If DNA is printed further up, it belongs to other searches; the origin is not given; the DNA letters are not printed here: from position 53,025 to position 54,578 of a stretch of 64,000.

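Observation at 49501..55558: A loader-less halogenase-ACP-HHxxxD acyltransferase operon convergent with a sulfotransferase: candidate halogenated or sulfated lipid pathway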

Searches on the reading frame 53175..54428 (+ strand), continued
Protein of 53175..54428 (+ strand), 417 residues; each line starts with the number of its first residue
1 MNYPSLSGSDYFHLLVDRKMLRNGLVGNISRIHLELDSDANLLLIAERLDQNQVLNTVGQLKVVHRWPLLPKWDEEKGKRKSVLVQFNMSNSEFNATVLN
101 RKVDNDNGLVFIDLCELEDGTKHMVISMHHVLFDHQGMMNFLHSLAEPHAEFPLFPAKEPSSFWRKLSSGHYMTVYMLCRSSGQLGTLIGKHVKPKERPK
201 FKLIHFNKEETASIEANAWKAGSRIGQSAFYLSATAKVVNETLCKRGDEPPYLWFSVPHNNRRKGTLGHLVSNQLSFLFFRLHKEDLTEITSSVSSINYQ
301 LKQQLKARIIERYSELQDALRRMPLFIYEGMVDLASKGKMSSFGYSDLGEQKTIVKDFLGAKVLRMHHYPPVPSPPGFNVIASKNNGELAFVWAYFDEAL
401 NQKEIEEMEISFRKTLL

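Call 23: search_protein_families(library=pfam, proteins=[L032:7322-8587:+, L032:8853-9464:+, L032:11251-12525:+, L032:12531-13973:+, L032:14250-15068:-, L032:15854-17212:+, L032:17337-18368:+, L033:6971-9658:+, L033:11342-12604:+, L033:12601-14178:+], max_evalue=0.001)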
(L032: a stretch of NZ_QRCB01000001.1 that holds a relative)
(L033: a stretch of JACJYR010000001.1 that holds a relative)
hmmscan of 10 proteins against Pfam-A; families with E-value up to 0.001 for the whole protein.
L032:7322-8587:+ (421 aa): 2 families
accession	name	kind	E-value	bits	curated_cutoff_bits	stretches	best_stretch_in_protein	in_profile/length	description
PF04820.20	Trp_halogenase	-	2.2e-25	89.9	21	2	101-354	147-387/458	Tryptophan halogenase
PF01494.25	FAD_binding_3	-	6.5e-14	52.4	22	1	13-323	3-318/349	FAD binding domain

L032:8853-9464:+ (203 aa): 0 families

L032:11251-12525:+ (424 aa): 9 families
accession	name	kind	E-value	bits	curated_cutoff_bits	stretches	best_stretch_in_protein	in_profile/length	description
PF12831.13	FAD_oxidored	-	9.2e-71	239.7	27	1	16-409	1-402/416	FAD dependent oxidoreductase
PF01266.30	DAO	-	1.6e-11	44.8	27.9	1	16-133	1-122/353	FAD dependent oxidoreductase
PF00890.30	FAD_binding_2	-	1.8e-08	34.4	20.4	1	16-69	1-53/414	FAD binding domain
PF13450.12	NAD_binding_8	-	6.5e-08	33.2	21.9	1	19-82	1-54/68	NAD(P)-binding Rossmann-like domain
PF03486.20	HI0933_like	-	2.9e-06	27.4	50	1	16-61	2-47/244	HI0933-like protein Rossmann domain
PF07992.20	Pyr_redox_2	-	2.9e-06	27.3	26.1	1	16-146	2-87/291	Pyridine nucleotide-disulphide oxidoreductase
PF01262.27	AlaDh_PNT_C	-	0.00015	21.7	23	1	15-47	29-61/214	Alanine dehydrogenase/PNT, C-terminal domain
PF01946.23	Thi4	-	0.00074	19.3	26.2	0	13-53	16-57/235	Thi4 family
PF01134.28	GIDA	-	0.00093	18.8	22.1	0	16-47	1-32/391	Glucose inhibited division protein A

L032:12531-13973:+ (480 aa): 2 families
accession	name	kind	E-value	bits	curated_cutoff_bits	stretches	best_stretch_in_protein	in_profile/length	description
PF00501.34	AMP-binding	-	2.8e-60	204.6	29.9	1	10-350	3-384/384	AMP-binding enzyme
PF13193.12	AMP-binding_C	-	1.6e-12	48.6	24.5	1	400-476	1-76/76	AMP-binding enzyme C-terminal domain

L032:14250-15068:- (272 aa): 0 families

L032:15854-17212:+ (452 aa): 11 families
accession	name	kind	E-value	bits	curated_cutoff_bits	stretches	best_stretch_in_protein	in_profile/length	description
PF04820.20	Trp_halogenase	-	3.6e-31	109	21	2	107-373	143-383/458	Tryptophan halogenase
PF01494.25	FAD_binding_3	-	3.8e-21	76.1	22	1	21-349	2-327/349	FAD binding domain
PF01266.30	DAO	-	3.2e-10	40.5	27.9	1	22-55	1-34/353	FAD dependent oxidoreductase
PF00890.30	FAD_binding_2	-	1.5e-08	34.7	20.4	1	22-58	1-37/414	FAD binding domain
PF12831.13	FAD_oxidored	-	2.5e-08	34.1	27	1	22-54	1-33/416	FAD dependent oxidoreductase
PF13450.12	NAD_binding_8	-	1.2e-07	32.4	21.9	1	25-58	1-34/68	NAD(P)-binding Rossmann-like domain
PF07992.20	Pyr_redox_2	-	2.7e-07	30.8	26.1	1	22-56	2-37/291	Pyridine nucleotide-disulphide oxidoreductase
PF01946.23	Thi4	-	5e-06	26.4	26.2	1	19-52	16-50/235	Thi4 family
PF03486.20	HI0933_like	-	3.8e-05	23.7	50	1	22-54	2-34/244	HI0933-like protein Rossmann domain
PF01134.28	GIDA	-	0.00011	21.8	22.1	1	22-61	1-37/391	Glucose inhibited division protein A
PF05834.18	Lycopene_cycl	-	0.00011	21.8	23.4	0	22-54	1-35/380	Lycopene cyclase protein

L032:17337-18368:+ (343 aa): 1 family
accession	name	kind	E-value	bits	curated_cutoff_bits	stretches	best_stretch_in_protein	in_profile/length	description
PF21168.2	FkbO_Hyg5-like_N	-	5.6e-31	107.6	27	1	70-180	15-122/122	Chorismatase FkbO/Hyg5-like, N-terminal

L033:6971-9658:+ (895 aa): 1 family
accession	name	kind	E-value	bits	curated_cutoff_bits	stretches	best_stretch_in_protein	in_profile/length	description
PF00246.29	Peptidase_M14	-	3.2e-16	60.2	21.6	1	98-265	4-140/286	Zinc carboxypeptidase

L033:11342-12604:+ (420 aa): 9 families
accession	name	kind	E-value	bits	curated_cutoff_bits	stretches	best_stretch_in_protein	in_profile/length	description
PF12831.13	FAD_oxidored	-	1.4e-69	235.8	27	1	14-407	1-402/416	FAD dependent oxidoreductase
PF01266.30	DAO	-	1.1e-13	51.9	27.9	1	14-184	1-172/353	FAD dependent oxidoreductase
PF00890.30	FAD_binding_2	-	2e-08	34.3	20.4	1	14-63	1-49/414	FAD binding domain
PF03486.20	HI0933_like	-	4.6e-07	30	50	1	14-57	2-45/244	HI0933-like protein Rossmann domain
PF13450.12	NAD_binding_8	-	1.4e-05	25.8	21.9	1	17-52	1-36/68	NAD(P)-binding Rossmann-like domain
PF01946.23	Thi4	-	0.00031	20.5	26.2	1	12-50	17-56/235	Thi4 family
PF07992.20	Pyr_redox_2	-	0.00032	20.7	26.1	1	14-50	2-39/291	Pyridine nucleotide-disulphide oxidoreductase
PF13241.12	NAD_binding_7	-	0.00081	20.4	22.1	0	11-44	6-39/104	Putative NAD(P)-binding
PF01494.25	FAD_binding_3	-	0.00099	18.9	22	0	14-45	3-34/349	FAD binding domain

L033:12601-14178:+ (525 aa): 2 families
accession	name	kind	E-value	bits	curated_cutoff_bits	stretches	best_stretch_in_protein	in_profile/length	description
PF00501.34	AMP-binding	-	3.6e-61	207.5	29.9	1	55-395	3-384/384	AMP-binding enzyme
PF13193.12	AMP-binding_C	-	4.6e-15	56.7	24.5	1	445-521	1-76/76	AMP-binding enzyme C-terminal domain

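Call 24: predict_structure(alignment_id=A1)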
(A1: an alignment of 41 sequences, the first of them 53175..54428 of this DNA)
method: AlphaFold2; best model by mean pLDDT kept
length: 417 residues; sequences in the alignment: 41
mean_pLDDT: 92.7   pTM: 0.91
mean pLDDT of the five models: 92.7, 92.0, 91.4, 91.5, 89.6
residues with pLDDT >= 90: 333; 70-90: 81; 50-70: 3; < 50: 0
segments of 3 or more residues with pLDDT < 50: none
pLDDT, mean of each block of 10 residues (from residue 1): 87 94 93 97 97 94 93 89 96 96 95 98 98 94 89 86 86 88 83 89 97 96 88 98 95 94 86 94 95 96 95 93 92 83 93 85 95 93 94 96 97 97
secondary structure, 60 per line:
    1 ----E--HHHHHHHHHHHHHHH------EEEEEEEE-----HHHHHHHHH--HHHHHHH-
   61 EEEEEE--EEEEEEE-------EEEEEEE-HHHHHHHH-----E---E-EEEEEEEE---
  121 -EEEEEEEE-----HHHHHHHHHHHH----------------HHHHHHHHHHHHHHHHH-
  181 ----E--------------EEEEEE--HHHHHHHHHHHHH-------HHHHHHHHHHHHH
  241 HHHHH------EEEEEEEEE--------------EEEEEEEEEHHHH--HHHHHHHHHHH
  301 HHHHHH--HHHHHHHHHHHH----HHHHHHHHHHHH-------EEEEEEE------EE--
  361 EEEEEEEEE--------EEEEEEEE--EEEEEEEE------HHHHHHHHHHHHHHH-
elements in order: H8-22 E29-36 H42-50 H53-59 E61-66 E69-75 E83-89 H91-98 E110-117 E122-129 H135-146 H163-179 E200-205 H208-220 H228-245 E252-260 E275-283 H284-287 H290-306 H309-320 H325-336 E344-350 E361-369 E378-385 E388-395 H402-416

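Call 27: fold_search(model_id=the predicted structure, library=pdb)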
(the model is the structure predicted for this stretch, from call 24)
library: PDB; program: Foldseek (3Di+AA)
matches with E <= 10: 725; with E <= 0.001: 316
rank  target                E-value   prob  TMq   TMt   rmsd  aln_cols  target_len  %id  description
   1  9lcp_A                6.1e-22  1.00  0.60  0.23   7.3       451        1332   16  PvdL-E2-C3-A3 in complex with MLP (NRPS cross-module) (released 2026-01-07)
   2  8s6l                  9.3e-22  1.00  0.74  0.71   4.9       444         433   13  AzeD dehydratase of Pseudomonas aeruginosa (released 2025-03-12)
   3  9lco_A                7.5e-21  1.00  0.59  0.21   7.5       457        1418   17  PvdL-PCP2-E2-C3-A3 in complex with MLP (NRPS cross-module) (released 2026-01-07)
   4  9lcq_A                2.2e-20  1.00  0.60  0.23   7.0       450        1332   16  PvdL-E2-C3-A3(R3393A) in complex with MLP (NRPS cross-module) (released 2026-01-07)
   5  8f7f                  3.6e-20  1.00  0.57  0.56   7.5       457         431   14  The condensation domain of surfactin A synthetase C in space group P43212 (released 2023-11-22)
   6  8f7h                  2.4e-19  1.00  0.58  0.57   7.5       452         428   14  The condensation domain of surfactin A synthetase C variant 18b in space group P212121 (released 2023-11-22)
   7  8f7g                  4.7e-19  1.00  0.58  0.57   7.3       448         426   14  The condensation domain of surfactin A synthetase C in space group P212121 (released 2023-11-22)
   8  7jtj                  5.6e-19  1.00  0.63  0.63   6.5       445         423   13  Crystal structure of the second heterocyclization domain of yersiniabactin synthetase (released 2021-10-06)
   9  7jua                  2.2e-18  1.00  0.63  0.62   6.6       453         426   13  Crystal structure of the second heterocyclization domain of yersiniabactin synthetase at 2.35 A resolution (released 2021-09-22)
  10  6ta8_A                2.5e-18  1.00  0.62  0.60   6.7       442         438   13  Crystal structure of the epimerization domain from the third module of tyrocidine synthetase B, TycB3(E) (released 2020-11-18)
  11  5t3e_B                2.6e-18  1.00  0.67  0.65   5.8       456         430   12  Crystal structure of a nonribosomal peptide synthetase heterocyclization domain. (released 2016-11-02)
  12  9be3_A                3.4e-18  1.00  0.67  0.19   5.6       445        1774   12  The pre-condensation state of the dimodular NRPS protein LgrA (released 2024-11-20)
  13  9meh                  4.8e-18  1.00  0.65  0.18   6.0       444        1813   13  Crystal structure of the dimodular LgrA after protein ligation (released 2025-03-05)
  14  9bfd_B                5.1e-18  1.00  0.59  0.28   7.1       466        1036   13  Tyrocidine synthetase modules 1 and 2 crosslinked in the condensation state, complex A (released 2024-10-09)
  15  5t3e_A                6.1e-18  1.00  0.67  0.65   5.9       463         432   12  Crystal structure of a nonribosomal peptide synthetase heterocyclization domain. (released 2016-11-02)
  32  6chj_A                7.5e-17  1.00  0.62  0.65   8.3       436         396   15  Wax ester synthase/diacylglycerol acyltransferase from Marinobacter aquaeolei VT8 (released 2018-06-13)
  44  6chj_B                1.8e-16  1.00  0.63  0.64   7.2       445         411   13  Wax ester synthase/diacylglycerol acyltransferase from Marinobacter aquaeolei VT8 (released 2018-06-13)
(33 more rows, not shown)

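Call 29: search_protein_families(library=ncbifam, proteins=[L032:7322-8587:+, L032:8853-9464:+, L032:11251-12525:+, L032:12531-13973:+, L032:14250-15068:-, L032:15854-17212:+, L032:17337-18368:+, L032:18370-19140:+, L003:11298-12041:+, L003:12129-12647:+], max_evalue=0.00001)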
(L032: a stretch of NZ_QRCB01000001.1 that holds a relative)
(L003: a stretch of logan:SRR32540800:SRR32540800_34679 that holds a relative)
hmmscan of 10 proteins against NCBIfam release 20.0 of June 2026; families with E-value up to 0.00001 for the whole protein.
L032:7322-8587:+ (421 aa): 17 families
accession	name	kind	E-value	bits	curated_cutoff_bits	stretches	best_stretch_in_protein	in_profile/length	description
NF033113.0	halo_ClmS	equivalog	1.8e-35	122.5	900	1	12-325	3-323/570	chloramphenicol-biosynthetic FADH2-dependent halogenase CmlS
NF049967.1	QhpG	equivalog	2.5e-33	115.6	240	1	14-322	1-285/423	flavin-dependent monooxygenase QhpG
NF038171.1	maturase_LodB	equivalog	3.5e-24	85.6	400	1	14-354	2-346/361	lysine-epsilon-oxidase maturase LodB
TIGR02032.1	GG-red-SF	subfamily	1.1e-19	71.3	158.8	1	14-316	3-290/297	geranylgeranyl reductase family protein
NF038174.1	maturase_GoxB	equivalog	5.9e-17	61.7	400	1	13-337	2-327/358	glycine oxidase maturase GoxB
TIGR01988.1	Ubi-OHases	subfamily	1.1e-12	47.5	224.65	1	14-344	2-341/387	ubiquinone biosynthesis hydroxylase, UbiH/UbiF/VisC/COQ6 family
TIGR01984.1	UbiH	equivalog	8.8e-10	37.9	392.2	1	14-339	2-331/382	2-octaprenyl-6-methoxyphenyl hydroxylase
NF005691.0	PRK07494.1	equivalog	4e-09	35.5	459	1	8-330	5-322/404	UbiH/UbiF family hydroxylase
NF005720.0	PRK07538.1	subfamily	6.1e-09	35.3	400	1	13-170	4-163/418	hypothetical protein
NF005313.0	PRK06847.1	subfamily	1.2e-07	31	372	0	10-129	3-124/375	hypothetical protein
NF006593.0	PRK09126.1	equivalog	3.7e-07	29.4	420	0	231-328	225-320/393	5-demethoxyubiquinol-8 5-hydroxylase UbiM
NF041080.1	DGGGPL_reductase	equivalog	3.8e-07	29.3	580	0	14-180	4-163/447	digeranylgeranylglycerophospholipid reductase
NF004833.1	PRK06185.1-1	subfamily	5e-07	28.8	488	1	13-322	4-314/403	FAD-dependent oxidoreductase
NF004832.0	PRK06184.1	subfamily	8.3e-07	28.1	476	1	9-337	4-336/506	hypothetical protein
NF004829.0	PRK06183.1-3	subfamily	4.2e-06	25.8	390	0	7-84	4-82/520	bifunctional 3-(3-hydroxy-phenyl)propionate/3-hydroxycinnamic acid hydroxylase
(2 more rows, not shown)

L032:8853-9464:+ (203 aa): 0 families

L032:11251-12525:+ (424 aa): 16 families
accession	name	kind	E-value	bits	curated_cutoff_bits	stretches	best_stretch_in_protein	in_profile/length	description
TIGR02032.1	GG-red-SF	subfamily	1.3e-09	38.2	158.8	1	16-197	2-175/297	geranylgeranyl reductase family protein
TIGR01372.1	soxA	subfamily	1.6e-08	32.8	1164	1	10-56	164-210/996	sarcosine oxidase subunit alpha family protein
TIGR03997.1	mycofact_OYE_2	equivalog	6.2e-08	31.5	793.15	1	15-62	380-427/645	mycofactocin system FadH/OYE family oxidoreductase 2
NF003722.0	PRK05329.1-5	equivalog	9.4e-08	31.7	349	0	15-47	5-37/428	glycerol-3-phosphate dehydrogenase subunit GlpB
NF004789.0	PRK06134.1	subfamily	1.5e-07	30.4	747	1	13-56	11-53/581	FAD-dependent oxidoreductase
NF040770.1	hetero_SS_HdrA2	exception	5.8e-07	28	1100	1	8-53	133-178/777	CoB-CoM heterodisulfide reductase HdrA2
NF053677.1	Desat2ChcC2Cyan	equivalog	6.9e-07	28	900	1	16-54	2-40/558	4-oxocyclohex-2-ene-1-carboxylate 5-dehydrogenase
NF006130.0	PRK08274.1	equivalog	7.6e-07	28.3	369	1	13-51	4-44/467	FAD-dependent tricarballylate dehydrogenase TcuA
NF005511.0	PRK07121.1-4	equivalog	7.8e-07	27.9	466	1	8-57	14-61/553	FAD-binding protein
TIGR03467.1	HpnE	equivalog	8.8e-07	28.6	283.05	1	17-56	1-40/430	hydroxysqualene dehydroxylase HpnE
NF010374.0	PRK13800.1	equivalog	1e-06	27.3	1196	1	9-47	8-46/898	fumarate reductase/succinate dehydrogenase flavoprotein subunit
TIGR00275.1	TIGR00275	subfamily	1.5e-06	27.3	183.8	1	17-59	1-43/401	aminoacetone oxidase family FAD-binding enzyme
NF009477.0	PRK12843.1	equivalog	2.2e-06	26.4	758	1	12-59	14-60/578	FAD-dependent oxidoreductase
NF002480.1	PRK01747.1-1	equivalog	2.7e-06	26.1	540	1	13-83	247-317/645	bifunctional tRNA (5-methylaminomethyl-2-thiouridine)(34)-methyltransferase MnmC2/FAD-dependent 5-carboxymethylaminomethyl-2-thiouridine(34)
NF053676.1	4oxCHCAChcC1Cy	equivalog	3.4e-06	25.7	1000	1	16-54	3-41/528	4-oxocyclohexanecarboxylate 2-dehydrogenase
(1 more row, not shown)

L032:12531-13973:+ (480 aa): 104 families (the best 25 are shown)
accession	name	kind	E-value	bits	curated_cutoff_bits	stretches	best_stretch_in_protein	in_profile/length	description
NF004837.0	PRK06187.1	subfamily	1.2e-84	284.5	476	1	2-477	8-513/531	long-chain-fatty-acid--CoA ligase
NF006182.0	PRK08316.1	subfamily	3.6e-72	243.5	663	1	4-478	13-509/523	fatty acyl-CoA synthetase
NF004511.1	PRK05852.1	equivalog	5.6e-67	226.5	650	1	6-473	3-491/505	FadD7 family fatty acid--CoA ligase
NF002966.0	PRK03640.1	equivalog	2.1e-64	217.9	556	1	1-479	1-473/483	o-succinylbenzoate--CoA ligase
NF005801.1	PRK07656.1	equivalog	1.1e-63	215.6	657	1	4-479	3-496/500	FadD3 family acyl-CoA ligase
NF052269.1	Staph_lig_FadD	equivalog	1.4e-63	215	650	1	6-476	4-483/499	long-chain-fatty-acid--CoA ligase FadD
NF006181.0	PRK08314.1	subfamily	4.8e-63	213.3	705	2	135-477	193-545/563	long-chain-fatty-acid--CoA ligase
NF009233.0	PRK12583.1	subfamily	5e-63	213.3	832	2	147-479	202-543/558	fatty acid CoA ligase family protein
NF004114.0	PRK05605.1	equivalog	2e-60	204.7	766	2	143-479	218-562/575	long-chain-fatty-acid--CoA ligase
NF004808.0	PRK06155.1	equivalog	2.2e-60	204.4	722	1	3-477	22-513/542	ATP-dependent acyl-CoA ligase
NF005702.0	PRK07514.1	subfamily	1.7e-58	198.2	558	1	26-471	28-485/506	malonyl-CoA synthase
NF005676.0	PRK07470.1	equivalog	7.1e-58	196.5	774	1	2-474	20-517/544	acyl-CoA synthetase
NF004797.0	PRK06145.1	equivalog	3.8e-57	193.7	850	1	1-478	1-487/499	acyl-CoA synthetase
NF006523.0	PRK08974.1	equivalog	8.2e-57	192.6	884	1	148-479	208-546/561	long-chain-fatty-acid--CoA ligase FadD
NF005858.0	PRK07787.1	subfamily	2.4e-56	191.1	575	1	28-471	27-457/471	acyl-CoA synthetase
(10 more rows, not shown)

L032:14250-15068:- (272 aa): 0 families

L032:15854-17212:+ (452 aa): 43 families (the best 25 are shown)
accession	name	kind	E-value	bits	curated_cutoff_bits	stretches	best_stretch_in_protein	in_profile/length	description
NF033113.0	halo_ClmS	equivalog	1.8e-56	191.8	900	1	21-349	3-330/570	chloramphenicol-biosynthetic FADH2-dependent halogenase CmlS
NF049967.1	QhpG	equivalog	2.2e-45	155.4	240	1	23-351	1-297/423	flavin-dependent monooxygenase QhpG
TIGR02032.1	GG-red-SF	subfamily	3.5e-37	128.7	158.8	1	22-339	2-296/297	geranylgeranyl reductase family protein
NF038171.1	maturase_LodB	equivalog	4.1e-34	118.2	400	1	22-362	1-331/361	lysine-epsilon-oxidase maturase LodB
NF038174.1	maturase_GoxB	equivalog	2.4e-25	89.3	400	1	22-368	2-335/358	glycine oxidase maturase GoxB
NF041080.1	DGGGPL_reductase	equivalog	6.1e-17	61.6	580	1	21-348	2-319/447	digeranylgeranylglycerophospholipid reductase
NF004829.0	PRK06183.1-3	subfamily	2.8e-14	52.8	390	1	18-189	6-177/520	bifunctional 3-(3-hydroxy-phenyl)propionate/3-hydroxycinnamic acid hydroxylase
NF005313.0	PRK06847.1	subfamily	7.4e-14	51.5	372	1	22-153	6-138/375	hypothetical protein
TIGR01988.1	Ubi-OHases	subfamily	9.5e-14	51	224.65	1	22-348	1-320/387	ubiquinone biosynthesis hydroxylase, UbiH/UbiF/VisC/COQ6 family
NF004834.1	PRK06185.1-3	subfamily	6.3e-13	48.3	500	1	19-359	6-338/420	FAD-dependent oxidoreductase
TIGR02023.1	BchP-ChlP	subfamily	1e-12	47.8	343.3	1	22-198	2-166/388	geranylgeranyl diphosphate reductase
NF005691.0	PRK07494.1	equivalog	1.1e-12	47.3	459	1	19-342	7-317/404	UbiH/UbiF family hydroxylase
NF004780.0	PRK06126.1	subfamily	1.4e-12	46.7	445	1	17-85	5-74/552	hypothetical protein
NF004835.0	PRK06185.1-4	equivalog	3.1e-12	46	601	1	19-358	9-340/411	FAD-dependent oxidoreductase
NF004833.1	PRK06185.1-1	subfamily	5e-12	45.3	488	1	22-348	4-323/403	FAD-dependent oxidoreductase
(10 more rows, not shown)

L032:17337-18368:+ (343 aa): 1 family
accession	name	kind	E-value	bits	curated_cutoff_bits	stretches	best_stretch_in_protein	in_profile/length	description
TIGR04444.1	chori_FkbO_Hyg5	subfamily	7.1e-51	173.3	325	1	69-329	54-309/311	FkbO/Hyg5 family chorismatase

L032:18370-19140:+ (256 aa): 4 families
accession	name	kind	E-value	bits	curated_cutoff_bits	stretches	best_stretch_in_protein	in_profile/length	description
TIGR00530.1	AGP_acyltrn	subfamily_domain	3.4e-13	49.5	102.95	1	79-190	12-129/130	1-acylglycerol-3-phosphate O-acyltransferase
NF005291.0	PRK06814.1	equivalog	3e-12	45.3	1349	1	18-188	400-561/1140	acyl-[ACP]--phospholipid O-acyltransferase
NF006386.0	PRK08633.1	equivalog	2.6e-08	32.1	1221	1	15-185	374-546/1147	acyl-[ACP]--phospholipid O-acyltransferase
NF005959.0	PRK08043.1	equivalog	2.1e-07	29.6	886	1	68-187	13-134/719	bifunctional acyl-ACP--phospholipid O-acyltransferase/long-chain-fatty-acid--ACP ligase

L003:11298-12041:+ (247 aa): 0 families

L003:12129-12647:+ (172 aa): 0 families
